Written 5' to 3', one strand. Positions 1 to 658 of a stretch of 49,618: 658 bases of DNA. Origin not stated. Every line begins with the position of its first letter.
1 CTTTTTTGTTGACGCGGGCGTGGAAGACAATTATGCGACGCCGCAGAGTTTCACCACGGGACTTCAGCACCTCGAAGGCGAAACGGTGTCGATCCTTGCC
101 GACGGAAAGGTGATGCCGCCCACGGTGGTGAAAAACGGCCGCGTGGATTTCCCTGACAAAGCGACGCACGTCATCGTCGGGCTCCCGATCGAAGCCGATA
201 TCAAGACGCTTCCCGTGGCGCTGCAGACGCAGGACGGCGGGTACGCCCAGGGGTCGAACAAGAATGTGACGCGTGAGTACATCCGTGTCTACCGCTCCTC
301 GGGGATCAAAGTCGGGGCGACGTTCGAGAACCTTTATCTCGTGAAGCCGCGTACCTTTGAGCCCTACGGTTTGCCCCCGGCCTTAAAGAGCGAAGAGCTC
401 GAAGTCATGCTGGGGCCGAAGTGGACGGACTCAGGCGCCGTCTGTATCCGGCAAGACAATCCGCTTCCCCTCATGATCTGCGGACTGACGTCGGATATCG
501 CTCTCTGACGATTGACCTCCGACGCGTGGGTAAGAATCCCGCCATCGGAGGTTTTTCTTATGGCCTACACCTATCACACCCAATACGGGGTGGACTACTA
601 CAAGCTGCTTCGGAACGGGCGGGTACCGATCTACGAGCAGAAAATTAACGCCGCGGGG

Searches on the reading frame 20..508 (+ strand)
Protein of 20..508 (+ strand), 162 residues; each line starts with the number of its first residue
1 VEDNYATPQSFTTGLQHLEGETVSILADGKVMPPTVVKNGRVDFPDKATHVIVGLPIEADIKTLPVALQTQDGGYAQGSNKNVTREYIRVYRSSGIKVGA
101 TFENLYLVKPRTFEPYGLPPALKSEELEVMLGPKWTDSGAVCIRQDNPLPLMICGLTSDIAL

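Call 98: search_protein_families(library=padloc, alignment_id=A6, max_evalue=0.001)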
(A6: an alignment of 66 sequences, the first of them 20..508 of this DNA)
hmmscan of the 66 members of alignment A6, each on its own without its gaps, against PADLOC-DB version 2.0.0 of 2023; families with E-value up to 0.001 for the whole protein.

A. member 1, window:20-508:+ (162 aa): 0 families

B. families by the number of members that match (of 66 scanned): 28 families (the first 25 are shown)
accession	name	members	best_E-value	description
PDLC00431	ThsB1|ThsB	1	3.4e-26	TIR-like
PDLC04688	PDC-M50B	1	8.8e-26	-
PDLC00633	ZorD1|ZorD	1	1e-16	"SWI2/SNF2 helicase, Mrr-like nuclease"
PDLC00433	ThsB1|ThsB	1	1.4e-16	TIR-like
PDLC02845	DpdE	1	4.5e-16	DpdE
PDLC04686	PDC-M50A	1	1.2e-14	-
PDLC02842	DpdE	1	1.7e-13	DpdE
PDLC02627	DrmD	1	3.7e-13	DrmD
PDLC02849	DpdE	1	9.5e-13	DpdE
PDLC04684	PDC-M50A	1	5.2e-11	-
PDLC00632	ZorD1|ZorD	1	8e-11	"SWI2/SNF2 helicase, Mrr-like nuclease"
PDLC02850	DpdE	1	1.2e-10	DpdE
PDLC02848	DpdE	1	2.3e-10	DpdE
PDLC04687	PDC-M50A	1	5.6e-10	-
PDLC00628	ZorD1|ZorD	1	8e-10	"SWI2/SNF2 helicase, Mrr-like nuclease"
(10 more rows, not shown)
